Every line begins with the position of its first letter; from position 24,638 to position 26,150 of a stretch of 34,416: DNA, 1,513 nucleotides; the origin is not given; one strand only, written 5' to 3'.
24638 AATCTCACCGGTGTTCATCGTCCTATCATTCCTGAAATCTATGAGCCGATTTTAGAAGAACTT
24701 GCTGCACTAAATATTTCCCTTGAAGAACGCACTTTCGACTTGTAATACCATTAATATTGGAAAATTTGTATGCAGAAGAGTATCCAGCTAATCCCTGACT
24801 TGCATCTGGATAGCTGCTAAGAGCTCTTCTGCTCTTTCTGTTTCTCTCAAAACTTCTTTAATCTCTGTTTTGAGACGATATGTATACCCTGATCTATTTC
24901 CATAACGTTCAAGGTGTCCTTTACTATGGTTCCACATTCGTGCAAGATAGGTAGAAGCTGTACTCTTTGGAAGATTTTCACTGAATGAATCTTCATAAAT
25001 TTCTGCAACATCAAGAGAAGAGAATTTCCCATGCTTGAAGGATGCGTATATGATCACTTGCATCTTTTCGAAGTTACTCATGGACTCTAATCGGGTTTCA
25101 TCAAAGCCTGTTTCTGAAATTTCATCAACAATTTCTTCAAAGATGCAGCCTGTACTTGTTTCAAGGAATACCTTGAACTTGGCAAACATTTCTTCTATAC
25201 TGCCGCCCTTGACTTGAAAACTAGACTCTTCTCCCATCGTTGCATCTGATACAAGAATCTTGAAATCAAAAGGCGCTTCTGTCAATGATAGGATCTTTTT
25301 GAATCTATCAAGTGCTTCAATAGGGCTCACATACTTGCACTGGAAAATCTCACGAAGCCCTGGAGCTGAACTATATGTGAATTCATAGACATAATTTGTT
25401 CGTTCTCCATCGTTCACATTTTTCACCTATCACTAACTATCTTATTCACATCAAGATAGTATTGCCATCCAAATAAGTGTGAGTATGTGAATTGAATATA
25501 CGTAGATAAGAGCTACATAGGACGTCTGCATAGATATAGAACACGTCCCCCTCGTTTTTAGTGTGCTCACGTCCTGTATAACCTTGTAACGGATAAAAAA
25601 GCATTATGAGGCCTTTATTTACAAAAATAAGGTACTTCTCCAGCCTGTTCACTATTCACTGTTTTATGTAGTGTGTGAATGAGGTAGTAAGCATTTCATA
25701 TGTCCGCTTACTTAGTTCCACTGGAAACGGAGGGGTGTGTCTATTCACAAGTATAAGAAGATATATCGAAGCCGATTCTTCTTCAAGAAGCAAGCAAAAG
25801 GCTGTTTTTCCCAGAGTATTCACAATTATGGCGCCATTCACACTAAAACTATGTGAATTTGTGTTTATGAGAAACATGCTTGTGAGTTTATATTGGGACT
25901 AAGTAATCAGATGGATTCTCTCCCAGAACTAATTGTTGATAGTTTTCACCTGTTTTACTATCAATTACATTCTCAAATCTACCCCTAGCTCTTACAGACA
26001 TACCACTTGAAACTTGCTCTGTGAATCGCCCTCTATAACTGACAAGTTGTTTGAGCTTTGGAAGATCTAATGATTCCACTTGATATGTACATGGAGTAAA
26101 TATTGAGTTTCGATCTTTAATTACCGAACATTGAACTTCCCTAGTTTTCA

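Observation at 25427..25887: Second ORF-free 460-bp region with a near-consensus ORB, an inverted degenerate partner and seven copies of the heptamer ATTCACA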

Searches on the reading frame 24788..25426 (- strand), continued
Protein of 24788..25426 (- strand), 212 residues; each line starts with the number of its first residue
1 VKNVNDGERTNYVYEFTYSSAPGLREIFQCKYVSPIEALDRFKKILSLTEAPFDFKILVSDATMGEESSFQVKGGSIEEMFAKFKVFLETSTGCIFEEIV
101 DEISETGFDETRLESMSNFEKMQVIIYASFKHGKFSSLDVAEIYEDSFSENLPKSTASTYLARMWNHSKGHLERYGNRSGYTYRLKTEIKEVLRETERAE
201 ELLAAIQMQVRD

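Call 58: find_homologous_proteins(query=A3, max_evalue=0.00001)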
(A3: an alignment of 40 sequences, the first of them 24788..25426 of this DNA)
Query A3 (40 sequences) (212 aa, profile of the alignment): 863 proteins with E <= 0.00001 among 4232 candidates; the best 120 are listed.
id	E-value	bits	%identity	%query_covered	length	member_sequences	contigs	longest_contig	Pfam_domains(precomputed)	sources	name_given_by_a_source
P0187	3.8e-37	146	38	43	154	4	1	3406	-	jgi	-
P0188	1.1e-35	141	40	35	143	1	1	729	-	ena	-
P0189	1.8e-35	140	43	35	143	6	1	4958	-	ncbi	-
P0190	1.8e-35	140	37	44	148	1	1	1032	-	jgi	jgi:hypothetical protein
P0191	1.8e-35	140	42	37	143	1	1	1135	-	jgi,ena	-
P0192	2.0e-35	140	41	35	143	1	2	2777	-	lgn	-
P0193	3.1e-35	139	36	43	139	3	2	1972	-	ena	-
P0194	7.4e-35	138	40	35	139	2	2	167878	-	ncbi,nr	ncbi:MAG: hypothetical protein OEY24_01490 [Candidatus Bathyarchaeota archaeon]|nr:hypothetical prot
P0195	9.0e-35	138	34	44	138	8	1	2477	-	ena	-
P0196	9.5e-35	138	38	35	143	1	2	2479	-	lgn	-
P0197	1.2e-34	137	32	61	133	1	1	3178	-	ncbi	ncbi:hypothetical protein DRO33_04070, partial [Candidatus Bathyarchaeota archaeon]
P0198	1.3e-34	137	33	38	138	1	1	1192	-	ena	-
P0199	2.3e-34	137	38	44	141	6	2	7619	-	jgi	jgi:hypothetical protein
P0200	2.8e-34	136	37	37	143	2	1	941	-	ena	-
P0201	3.2e-34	136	41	34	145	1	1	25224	-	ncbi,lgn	ncbi:MAG: hypothetical protein ACFFDW_01290 [Candidatus Thorarchaeota archaeon]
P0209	9.0e-34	135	42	34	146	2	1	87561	-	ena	-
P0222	2.0e-33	134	35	44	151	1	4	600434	-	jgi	jgi:hypothetical protein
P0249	6.4e-33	132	47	34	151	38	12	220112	-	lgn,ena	-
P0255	8.1e-33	132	36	34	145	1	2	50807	-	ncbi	ncbi:MAG: hypothetical protein ACTSQK_05835 [Candidatus Heimdallarchaeota archaeon]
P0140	9.6e-33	131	36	34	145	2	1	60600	-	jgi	jgi:hypothetical protein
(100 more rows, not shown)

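Call 59: find_encoding_contigs(protein=P0194, flank=4000, max_places=1)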
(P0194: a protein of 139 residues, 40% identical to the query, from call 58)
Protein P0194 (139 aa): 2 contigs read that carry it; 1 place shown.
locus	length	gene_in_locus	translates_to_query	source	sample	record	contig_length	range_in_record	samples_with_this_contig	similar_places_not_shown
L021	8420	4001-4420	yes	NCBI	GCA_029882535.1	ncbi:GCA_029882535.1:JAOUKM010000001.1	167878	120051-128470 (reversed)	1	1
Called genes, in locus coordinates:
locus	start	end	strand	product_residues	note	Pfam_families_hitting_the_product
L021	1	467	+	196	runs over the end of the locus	PF04250:DUF429 (weak)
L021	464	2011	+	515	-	PF00149:Metallophos, PF04042:DNA_pol_E_B, PF12850:Metallophos_2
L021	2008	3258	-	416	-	PF01637:ATPase_2, PF13191:AAA_16, PF00004:AAA, PF13401:AAA_22, PF22606:Cdc6-ORC-like_ATPase_lid (weak), PF22703:Cdc6_lid, PF09079:WHD_Cdc6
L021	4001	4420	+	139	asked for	-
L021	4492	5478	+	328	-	PF09376:NurA (faint)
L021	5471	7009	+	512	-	PF01935:DUF87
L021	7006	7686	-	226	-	PF01047:MarR (weak), PF01978:TrmB (weak), PF12802:MarR_2 (weak)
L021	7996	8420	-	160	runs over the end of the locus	-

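Call 60: find_encoding_contigs(protein=P0255, flank=4000, max_places=1)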
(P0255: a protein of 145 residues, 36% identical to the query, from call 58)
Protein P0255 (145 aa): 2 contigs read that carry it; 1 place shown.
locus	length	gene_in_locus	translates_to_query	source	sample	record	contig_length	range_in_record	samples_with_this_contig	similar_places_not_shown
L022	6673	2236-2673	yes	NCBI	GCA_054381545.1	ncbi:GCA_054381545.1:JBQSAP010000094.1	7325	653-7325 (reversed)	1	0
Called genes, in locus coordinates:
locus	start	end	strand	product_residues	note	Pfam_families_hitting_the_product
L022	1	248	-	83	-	PF13238:AAA_18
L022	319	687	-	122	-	PF09846:OapB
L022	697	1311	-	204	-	PF00025:Arf (faint), PF03193:RsgA_GTPase (faint), PF01926:MMR_HSR1, PF02421:FeoB_N (weak), PF00009:GTP_EFTU (weak)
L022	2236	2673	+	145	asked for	-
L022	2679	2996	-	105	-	-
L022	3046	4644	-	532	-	PF01702:TGT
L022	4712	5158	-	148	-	PF14894:Lsm_C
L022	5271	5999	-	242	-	PF13240:Zn_Ribbon_1 (faint)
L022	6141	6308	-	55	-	PF04014:MazE_antitoxin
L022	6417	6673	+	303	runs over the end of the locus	?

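Call 61: find_encoding_contigs(protein=P0222, flank=4000, max_places=1)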
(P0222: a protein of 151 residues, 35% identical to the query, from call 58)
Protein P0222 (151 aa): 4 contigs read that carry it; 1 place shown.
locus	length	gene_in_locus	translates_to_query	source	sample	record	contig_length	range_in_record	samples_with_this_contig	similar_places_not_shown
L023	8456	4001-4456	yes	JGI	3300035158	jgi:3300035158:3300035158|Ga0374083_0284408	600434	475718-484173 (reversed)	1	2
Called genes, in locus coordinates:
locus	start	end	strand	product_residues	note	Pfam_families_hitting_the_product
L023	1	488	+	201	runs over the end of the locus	PF04250:DUF429 (weak)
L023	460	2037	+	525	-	PF00149:Metallophos, PF12850:Metallophos_2, PF04042:DNA_pol_E_B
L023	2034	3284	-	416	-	PF01637:ATPase_2 (weak), PF13191:AAA_16, PF00004:AAA, PF13401:AAA_22, PF24883:NPHP3_N (faint), PF22606:Cdc6-ORC-like_ATPase_lid (weak), PF22703:Cdc6_lid, PF09079:WHD_Cdc6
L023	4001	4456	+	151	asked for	-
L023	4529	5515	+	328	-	PF09376:NurA (weak)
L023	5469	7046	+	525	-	PF01935:DUF87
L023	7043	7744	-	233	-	PF01047:MarR (weak), PF01978:TrmB (faint), PF12802:MarR_2 (weak)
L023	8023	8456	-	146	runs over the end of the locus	-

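Call 62: find_encoding_contigs(protein=P0201, flank=4000, max_places=1)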
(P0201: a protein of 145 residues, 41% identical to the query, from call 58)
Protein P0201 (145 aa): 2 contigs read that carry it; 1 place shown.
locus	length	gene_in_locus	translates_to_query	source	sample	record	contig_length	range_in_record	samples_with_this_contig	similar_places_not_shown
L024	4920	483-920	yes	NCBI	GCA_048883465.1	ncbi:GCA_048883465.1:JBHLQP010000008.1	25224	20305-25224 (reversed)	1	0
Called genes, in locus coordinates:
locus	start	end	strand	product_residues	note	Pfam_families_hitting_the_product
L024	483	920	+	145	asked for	-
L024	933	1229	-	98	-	-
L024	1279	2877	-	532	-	PF01702:TGT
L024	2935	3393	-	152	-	PF14894:Lsm_C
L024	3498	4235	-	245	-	PF13240:Zn_Ribbon_1 (weak)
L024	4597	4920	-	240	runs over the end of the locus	-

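Call 70: find_related_loci(query=A5, collection=metagenome_contigs, flank=4000)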
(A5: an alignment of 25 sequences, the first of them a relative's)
Query A5 (139 aa) in metagenome_contigs; peptide patterns used: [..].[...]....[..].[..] (x = any residue, [..] = any of these).
600 stretches matched a pattern (row limit reached: there are more); 593 encode a relative of the query (tblastn E <= 1e-3); the best 80 are kept; 80 distinct loci.
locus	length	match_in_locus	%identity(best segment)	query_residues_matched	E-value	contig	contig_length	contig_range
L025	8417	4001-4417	80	1-139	2e-75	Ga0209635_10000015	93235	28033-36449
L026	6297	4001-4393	62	1-131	2e-54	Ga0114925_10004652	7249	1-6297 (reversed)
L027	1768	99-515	60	1-138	7e-55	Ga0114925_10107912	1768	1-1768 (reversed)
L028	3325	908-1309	59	1-133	3e-51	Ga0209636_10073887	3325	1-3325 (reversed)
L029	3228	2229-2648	53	1-134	1e-50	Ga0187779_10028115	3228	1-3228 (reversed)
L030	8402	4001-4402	58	1-133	1e-49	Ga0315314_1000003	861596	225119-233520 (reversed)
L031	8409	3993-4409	56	1-134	6e-50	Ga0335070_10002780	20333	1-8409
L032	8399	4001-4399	57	1-134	1e-49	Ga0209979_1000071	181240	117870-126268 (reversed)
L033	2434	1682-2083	60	1-133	1e-49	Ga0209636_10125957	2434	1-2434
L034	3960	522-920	56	1-132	2e-49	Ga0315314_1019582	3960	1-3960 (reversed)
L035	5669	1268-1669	60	1-133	5e-49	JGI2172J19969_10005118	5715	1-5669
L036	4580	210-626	55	1-138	9e-49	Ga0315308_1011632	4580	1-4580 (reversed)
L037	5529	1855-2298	54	1-139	7e-49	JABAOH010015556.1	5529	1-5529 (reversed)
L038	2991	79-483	56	1-133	3e-48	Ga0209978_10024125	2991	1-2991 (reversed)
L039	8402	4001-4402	54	1-133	2e-48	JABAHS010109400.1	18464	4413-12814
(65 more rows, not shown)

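Call 83: search_protein_families(library=padloc, proteins=[window:24788-25426:-], max_evalue=1)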
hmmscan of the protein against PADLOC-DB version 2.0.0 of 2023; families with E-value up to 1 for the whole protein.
window:24788-25426:- (212 aa): 1 family
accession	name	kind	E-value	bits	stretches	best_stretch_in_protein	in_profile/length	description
PDLC01399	Cas8f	-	0.046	10.2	1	151-206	311-364/449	CAS-I-F; effector_LS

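Call 88: predict_structure(alignment_id=A6)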
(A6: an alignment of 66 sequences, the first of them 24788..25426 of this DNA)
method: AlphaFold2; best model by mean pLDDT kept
length: 212 residues; sequences in the alignment: 66
mean_pLDDT: 82.2   pTM: 0.48
mean pLDDT of the five models: 82.2, 81.8, 78.1, 78.1, 76.0
residues with pLDDT >= 90: 67; 70-90: 113; 50-70: 16; < 50: 16
segments of 3 or more residues with pLDDT < 50: 1-5, 99-108
pLDDT, mean of each block of 10 residues (from residue 1): 54 85 79 86 84 88 87 85 88 69 41 79 93 94 92 94 86 90 92 87 77 50
secondary structure, 60 per line:
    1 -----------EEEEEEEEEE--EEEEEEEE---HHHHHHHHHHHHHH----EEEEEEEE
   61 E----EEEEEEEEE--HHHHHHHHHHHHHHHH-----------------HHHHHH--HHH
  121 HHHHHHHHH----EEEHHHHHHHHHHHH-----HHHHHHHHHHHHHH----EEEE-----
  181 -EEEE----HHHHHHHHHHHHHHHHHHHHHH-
elements in order: E12-21 E24-31 H35-48 E53-61 E66-74 H77-92 H110-115 H118-129 E134-136 H137-148 H154-167 E172-175 E182-185 H190-211

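Call 90: list_cluster_members(proteins=[P0125, P0128, P0133, P0126, P0249, P0209, P0140, P0222])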
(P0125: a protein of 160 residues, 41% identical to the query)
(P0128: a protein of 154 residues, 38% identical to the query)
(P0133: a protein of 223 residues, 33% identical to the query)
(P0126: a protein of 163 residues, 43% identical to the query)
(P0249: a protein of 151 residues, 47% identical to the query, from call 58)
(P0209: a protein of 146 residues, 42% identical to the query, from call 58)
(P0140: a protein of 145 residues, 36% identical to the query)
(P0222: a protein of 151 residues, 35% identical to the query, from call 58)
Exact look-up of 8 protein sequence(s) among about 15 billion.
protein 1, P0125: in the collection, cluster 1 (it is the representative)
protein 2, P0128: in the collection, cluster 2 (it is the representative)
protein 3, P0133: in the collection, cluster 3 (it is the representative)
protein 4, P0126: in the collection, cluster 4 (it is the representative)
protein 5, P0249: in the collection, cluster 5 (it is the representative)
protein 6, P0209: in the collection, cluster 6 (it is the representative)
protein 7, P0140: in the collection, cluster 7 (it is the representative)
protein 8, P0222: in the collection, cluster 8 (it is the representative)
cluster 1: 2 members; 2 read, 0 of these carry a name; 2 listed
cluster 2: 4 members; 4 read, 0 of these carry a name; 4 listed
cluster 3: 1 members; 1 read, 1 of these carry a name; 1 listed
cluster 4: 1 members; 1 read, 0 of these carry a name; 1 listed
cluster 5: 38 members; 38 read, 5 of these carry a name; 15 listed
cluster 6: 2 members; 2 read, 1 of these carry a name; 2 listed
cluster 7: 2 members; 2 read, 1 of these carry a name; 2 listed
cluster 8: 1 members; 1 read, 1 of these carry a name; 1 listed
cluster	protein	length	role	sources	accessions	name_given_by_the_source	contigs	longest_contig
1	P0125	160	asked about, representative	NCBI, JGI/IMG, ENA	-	-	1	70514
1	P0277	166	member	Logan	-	-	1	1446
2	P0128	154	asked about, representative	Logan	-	-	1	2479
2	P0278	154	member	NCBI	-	-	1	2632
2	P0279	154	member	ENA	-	-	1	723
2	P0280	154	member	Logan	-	-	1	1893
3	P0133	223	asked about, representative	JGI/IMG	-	hypothetical protein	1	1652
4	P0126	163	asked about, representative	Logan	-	-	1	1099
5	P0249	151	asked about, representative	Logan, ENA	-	-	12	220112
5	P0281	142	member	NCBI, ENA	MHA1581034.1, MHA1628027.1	MAG: hypothetical protein ACTSYM_00795 [Candidatus Baldrarchaeia archaeon]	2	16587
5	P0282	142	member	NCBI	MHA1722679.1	MAG: hypothetical protein ACTSXW_06330 [Candidatus Baldrarchaeia archaeon]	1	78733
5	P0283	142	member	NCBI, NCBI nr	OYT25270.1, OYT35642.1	MAG: hypothetical protein B6U95_09860 [Thermofilum sp. ex4484_82]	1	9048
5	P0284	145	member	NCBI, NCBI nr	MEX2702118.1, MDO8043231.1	MAG: hypothetical protein Q6368_003510 [Candidatus Baldrarchaeota archaeon] | hypothetical protein [Candidatus Baldrarchaeota archaeon]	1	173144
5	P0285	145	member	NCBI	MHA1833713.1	MAG: hypothetical protein ACTSV7_06955 [Candidatus Baldrarchaeia archaeon]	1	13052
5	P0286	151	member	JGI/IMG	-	-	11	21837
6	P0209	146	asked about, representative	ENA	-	-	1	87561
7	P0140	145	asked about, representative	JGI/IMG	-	hypothetical protein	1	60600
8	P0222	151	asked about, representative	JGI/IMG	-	hypothetical protein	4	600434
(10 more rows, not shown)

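Call 91: fold_search(model_id=the predicted structure, library=pdb)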
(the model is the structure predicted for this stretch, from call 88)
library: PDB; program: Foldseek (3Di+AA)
matches with E <= 10: 904; with E <= 0.001: 0
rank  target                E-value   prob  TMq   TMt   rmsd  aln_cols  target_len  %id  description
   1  1s3j_A                1.6e-03  1.00  0.29  0.41  13.1       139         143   16  X-ray crystal structure of YusO protein from Bacillus subtilis (released 2004-04-13)
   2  6ez1_A                3.9e-03  1.00  0.31  0.55   5.4       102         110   17  Structure of h. salinarum RosR (vng0258) grown from NaBr (released 2018-08-22)
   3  7kjl                  4.4e-03  1.00  0.32  0.47   3.7       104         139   19  Crystal structure of the MarR family transcriptional regulator from Variovorax paradoxus bound to Salicylic acid (released 2021-12-01)
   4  3a4c                  4.9e-03  1.00  0.30  0.53   6.9        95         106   16  Crystal structure of cdt1 C terminal domain (released 2009-10-13)
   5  6abt_A                5.2e-03  1.00  0.32  0.59   5.0        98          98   16  Crystal structure of transcription factor from Listeria monocytogenes (released 2019-06-05)
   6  8s0e_8                5.2e-03  0.85  0.29  0.24  24.0       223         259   10  H. sapiens OCCM bound to double stranded DNA (released 2024-10-02)
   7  7kfq                  5.5e-03  1.00  0.32  0.44   4.0       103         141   18  Crystal structure of the MarR family transcriptional regulator from Variovorax paradoxus bound to 1H-Indole-3-Carboxylic (released 2021-11-10)
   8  5yhx_A                5.5e-03  1.00  0.30  0.42  13.7       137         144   10  Structure of Lactococcus lactis ZitR, wild type (released 2017-12-06)
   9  1xma_B                7.0e-03  1.00  0.30  0.54   4.3        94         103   15  Structure of a transcriptional regulator from Clostridium thermocellum Cth-833 (released 2004-12-14)
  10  4esf                  7.5e-03  1.00  0.29  0.53   4.2        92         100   14  Crystal structure of PadR-like transcriptional regulator (BCE3449) from Bacillus cereus strain ATCC 10987 (released 2012-12-05)
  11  5meb_A                7.5e-03  1.00  0.28  0.48   8.6       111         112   14  Crystal structure of yeast Cdt1 C-terminal domain (released 2017-05-17)
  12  6qfd_C                7.9e-03  1.00  0.31  0.54   5.5       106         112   15  The complex structure of hsRosR-S4 (vng0258/RosR-S4) (released 2019-07-10)
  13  6qfd_B                1.1e-02  1.00  0.31  0.52   5.2       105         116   15  The complex structure of hsRosR-S4 (vng0258/RosR-S4) (released 2019-07-10)
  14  6qfd_A                1.1e-02  1.00  0.29  0.49   8.2       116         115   16  The complex structure of hsRosR-S4 (vng0258/RosR-S4) (released 2019-07-10)
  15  4zzd                  1.1e-02  1.00  0.30  0.56   4.9        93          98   16  CRYSTAL STRUCTURE OF MULTIDRUG RESISTANCE REGULATOR LMRR BOUND TO RIBOFLAVIN (released 2015-08-26)
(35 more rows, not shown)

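Call 92: find_encoding_contigs(protein=P0249, flank=3500, max_places=2)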
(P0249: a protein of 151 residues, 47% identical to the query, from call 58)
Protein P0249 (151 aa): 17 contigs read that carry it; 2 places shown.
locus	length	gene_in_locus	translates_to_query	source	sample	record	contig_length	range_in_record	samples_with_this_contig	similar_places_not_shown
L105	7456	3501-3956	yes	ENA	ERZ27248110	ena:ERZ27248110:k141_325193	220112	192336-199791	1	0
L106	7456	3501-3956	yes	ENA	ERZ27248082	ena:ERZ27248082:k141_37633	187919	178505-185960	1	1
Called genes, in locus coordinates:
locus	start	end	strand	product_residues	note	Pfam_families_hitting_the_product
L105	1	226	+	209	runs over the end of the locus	PF04250:DUF429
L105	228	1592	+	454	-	PF00149:Metallophos, PF04042:DNA_pol_E_B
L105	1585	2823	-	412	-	PF01637:ATPase_2 (weak), PF13191:AAA_16, PF00004:AAA, PF13401:AAA_22, PF22606:Cdc6-ORC-like_ATPase_lid, PF22703:Cdc6_lid, PF09079:WHD_Cdc6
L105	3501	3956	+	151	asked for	-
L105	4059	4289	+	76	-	PF01978:TrmB, PF12840:HTH_20 (weak)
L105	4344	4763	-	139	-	-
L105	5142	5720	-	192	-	PF01381:HTH_3, PF12844:HTH_19, PF13443:HTH_26 (weak), PF13560:HTH_31, PF00571:CBS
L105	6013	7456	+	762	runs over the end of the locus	PF00708:Acylphosphatase, PF07503:zf-HYPF, PF01300:Sua5_yciO_yrdC, PF17788:HypF_C, PF00814:TsaD (faint), PF22521:HypF_C_2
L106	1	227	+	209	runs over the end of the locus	PF04250:DUF429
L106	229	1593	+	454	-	PF00149:Metallophos, PF04042:DNA_pol_E_B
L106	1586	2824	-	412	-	PF01637:ATPase_2 (weak), PF13191:AAA_16, PF00004:AAA, PF13401:AAA_22, PF22606:Cdc6-ORC-like_ATPase_lid, PF22703:Cdc6_lid, PF09079:WHD_Cdc6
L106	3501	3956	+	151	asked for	-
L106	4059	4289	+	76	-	PF01978:TrmB, PF12840:HTH_20 (weak)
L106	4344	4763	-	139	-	-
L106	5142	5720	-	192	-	PF01381:HTH_3, PF12844:HTH_19, PF13443:HTH_26 (weak), PF13560:HTH_31, PF00571:CBS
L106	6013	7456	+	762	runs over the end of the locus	PF00708:Acylphosphatase, PF07503:zf-HYPF, PF01300:Sua5_yciO_yrdC, PF17788:HypF_C, PF00814:TsaD (faint), PF22521:HypF_C_2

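Call 93: find_encoding_contigs(protein=P0209, flank=3500, max_places=1)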
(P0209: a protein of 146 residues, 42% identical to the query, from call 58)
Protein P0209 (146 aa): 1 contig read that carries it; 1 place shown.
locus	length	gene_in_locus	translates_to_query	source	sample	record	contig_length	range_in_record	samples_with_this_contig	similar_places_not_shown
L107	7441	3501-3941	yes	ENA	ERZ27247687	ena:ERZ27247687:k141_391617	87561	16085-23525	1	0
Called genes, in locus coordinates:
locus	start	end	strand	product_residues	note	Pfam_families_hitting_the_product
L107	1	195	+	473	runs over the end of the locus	PF00996:GDI (faint), PF01266:DAO (faint), PF01593:Amino_oxidase, PF13450:NAD_binding_8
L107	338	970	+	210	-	-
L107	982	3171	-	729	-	PF02359:CDC48_N, PF02933:CDC48_2 (weak), PF07724:AAA_2 (faint), PF00004:AAA, PF05496:RuvB_N (weak), PF17862:AAA_lid_3, PF00004:AAA, PF17862:AAA_lid_3, +14 more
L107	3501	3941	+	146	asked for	-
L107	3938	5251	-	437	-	PF13191:AAA_16, PF01637:ATPase_2 (weak), PF00004:AAA, PF05729:NACHT (weak), PF13401:AAA_22, PF22703:Cdc6_lid, PF09079:WHD_Cdc6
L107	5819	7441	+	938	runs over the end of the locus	PF00690:Cation_ATPase_N, PF00122:E1-E2_ATPase, PF13246:Cation_ATPase, PF00702:Hydrolase, PF00689:Cation_ATPase_C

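Call 94: find_encoding_contigs(protein=P0140, flank=3500, max_places=1)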
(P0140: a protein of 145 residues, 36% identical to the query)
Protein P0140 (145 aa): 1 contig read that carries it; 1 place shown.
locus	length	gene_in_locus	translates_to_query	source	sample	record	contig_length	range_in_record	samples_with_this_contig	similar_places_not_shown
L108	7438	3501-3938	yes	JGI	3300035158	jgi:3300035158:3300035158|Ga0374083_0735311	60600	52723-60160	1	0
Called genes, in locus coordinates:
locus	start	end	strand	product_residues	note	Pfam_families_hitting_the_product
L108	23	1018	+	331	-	PF00297:Ribosomal_L3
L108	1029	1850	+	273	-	PF00573:Ribosomal_L4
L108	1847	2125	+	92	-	PF00276:Ribosomal_L23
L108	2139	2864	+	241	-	PF00181:Ribosomal_L2_N, PF03947:Ribosomal_L2_C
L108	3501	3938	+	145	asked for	-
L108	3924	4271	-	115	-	-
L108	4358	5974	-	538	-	PF01702:TGT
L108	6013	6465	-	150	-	PF14894:Lsm_C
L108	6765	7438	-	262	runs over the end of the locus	PF13240:Zn_Ribbon_1 (weak), PF13248:Zn_ribbon_3 (weak)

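Call 101: search_dna_similar(query=window:24788-25426:-, collection=plasmids, mode=protein, max_evalue=0.001, max_rows=10)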
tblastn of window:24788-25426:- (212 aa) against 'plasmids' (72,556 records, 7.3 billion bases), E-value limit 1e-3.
No match.

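Call 102: search_dna_similar(query=window:24788-25426:-, collection=phages, mode=protein, max_evalue=0.001, max_rows=10)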
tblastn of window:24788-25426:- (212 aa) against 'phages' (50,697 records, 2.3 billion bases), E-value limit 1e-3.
No match.

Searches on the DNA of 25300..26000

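Call 39: search_rna_families(source=window, start=25300, end=26000, threshold=evalue, max_evalue=10)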
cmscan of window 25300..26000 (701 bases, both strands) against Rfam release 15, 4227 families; matches with E-value up to 10: 4.
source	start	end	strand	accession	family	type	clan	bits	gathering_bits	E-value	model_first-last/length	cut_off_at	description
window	25504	25588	-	RF03967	mir-1270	Gene; miRNA;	-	21.8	90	0.061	1-83/83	no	mir-1270 microRNA precursor family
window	25787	25871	-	RF02255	adapt33_1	Gene; lncRNA;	-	20.6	60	9.2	1-76/76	no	Adaptive response 33 conserved region 1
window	25443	25498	+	RF00320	snoZ185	Gene; snRNA; snoRNA; CD-box;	-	18.3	50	0.45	1-86/86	no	Small nucleolar RNA Z185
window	25584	25696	+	RF00410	SNORA2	Gene; snRNA; snoRNA; HACA-box;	CL00021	15.7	70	6.2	1-137/137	no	Small nucleolar RNA SNORA2/SNORA34 family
